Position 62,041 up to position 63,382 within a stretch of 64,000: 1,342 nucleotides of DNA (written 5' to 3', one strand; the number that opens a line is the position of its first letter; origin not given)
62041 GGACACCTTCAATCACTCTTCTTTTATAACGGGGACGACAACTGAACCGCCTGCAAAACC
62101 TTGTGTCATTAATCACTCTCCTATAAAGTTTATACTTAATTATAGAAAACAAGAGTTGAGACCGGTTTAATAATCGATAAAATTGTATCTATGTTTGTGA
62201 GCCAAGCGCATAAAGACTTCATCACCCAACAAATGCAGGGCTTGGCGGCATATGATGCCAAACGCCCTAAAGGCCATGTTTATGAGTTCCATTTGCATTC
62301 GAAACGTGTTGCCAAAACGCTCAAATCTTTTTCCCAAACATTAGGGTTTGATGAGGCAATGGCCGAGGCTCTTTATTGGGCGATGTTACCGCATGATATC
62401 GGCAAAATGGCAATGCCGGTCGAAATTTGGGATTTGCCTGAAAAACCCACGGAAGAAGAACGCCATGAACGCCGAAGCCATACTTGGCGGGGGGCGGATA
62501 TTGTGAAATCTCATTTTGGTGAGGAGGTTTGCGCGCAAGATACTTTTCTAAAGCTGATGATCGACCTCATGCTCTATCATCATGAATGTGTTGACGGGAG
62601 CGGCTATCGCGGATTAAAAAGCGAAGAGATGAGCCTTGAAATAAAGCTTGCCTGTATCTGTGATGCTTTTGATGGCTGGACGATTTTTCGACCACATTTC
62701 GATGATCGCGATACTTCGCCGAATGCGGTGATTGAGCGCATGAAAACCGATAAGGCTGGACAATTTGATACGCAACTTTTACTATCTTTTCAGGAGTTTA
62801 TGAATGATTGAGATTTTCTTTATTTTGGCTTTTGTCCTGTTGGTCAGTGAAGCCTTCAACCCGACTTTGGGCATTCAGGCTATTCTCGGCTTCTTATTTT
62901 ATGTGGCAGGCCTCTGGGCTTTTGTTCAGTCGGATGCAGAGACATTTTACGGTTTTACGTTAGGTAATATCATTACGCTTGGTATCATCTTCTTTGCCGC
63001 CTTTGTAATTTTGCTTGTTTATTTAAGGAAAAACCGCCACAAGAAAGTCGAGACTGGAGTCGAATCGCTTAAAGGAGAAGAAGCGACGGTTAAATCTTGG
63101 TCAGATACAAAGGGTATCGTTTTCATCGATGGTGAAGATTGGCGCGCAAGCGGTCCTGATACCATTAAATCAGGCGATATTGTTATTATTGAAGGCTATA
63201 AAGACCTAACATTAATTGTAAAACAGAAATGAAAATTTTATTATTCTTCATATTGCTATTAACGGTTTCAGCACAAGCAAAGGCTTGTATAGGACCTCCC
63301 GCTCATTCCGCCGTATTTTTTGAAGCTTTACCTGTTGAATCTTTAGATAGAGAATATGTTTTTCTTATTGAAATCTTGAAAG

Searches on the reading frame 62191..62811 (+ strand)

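Call 45: search_protein_families(library=pfam, proteins=[window:62191-62811:+], max_evalue=0.01)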
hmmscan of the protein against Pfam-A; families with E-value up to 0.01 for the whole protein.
window:62191-62811:+ (206 aa): 2 families
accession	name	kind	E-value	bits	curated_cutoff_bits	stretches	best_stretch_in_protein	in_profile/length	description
PF13487.12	HD_5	-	1.1e-14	55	27.2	1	35-193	16-167/170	HD domain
PF01966.28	HD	-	7.1e-13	49.3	22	1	36-161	4-114/116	HD domain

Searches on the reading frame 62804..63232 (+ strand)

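Call 45: search_protein_families(library=pfam, proteins=[window:62804-63232:+], max_evalue=0.01)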
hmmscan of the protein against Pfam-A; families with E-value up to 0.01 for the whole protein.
window:62804-63232:+ (142 aa): 5 families
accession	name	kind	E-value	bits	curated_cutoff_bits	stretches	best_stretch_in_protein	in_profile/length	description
PF01957.25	NfeD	-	4.6e-12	46.4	29.1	1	86-140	1-56/57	NfeD-like C-terminal, partner-binding domain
PF24961.1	NfeD_membrane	-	0.00024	21.6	26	1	4-72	53-117/119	NfeD integral membrane domain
PF06129.17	Chordopox_G3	-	0.0024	19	22.3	1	59-100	3-44/108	Chordopoxvirus G3 protein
PF03706.18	LPG_synthase_TM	-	0.004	17.1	33.4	1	27-104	122-196/302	Lysylphosphatidylglycerol synthase TM region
PF11755.13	DUF3311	-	0.0086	16.6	30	0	32-83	8-59/61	Protein of unknown function (DUF3311)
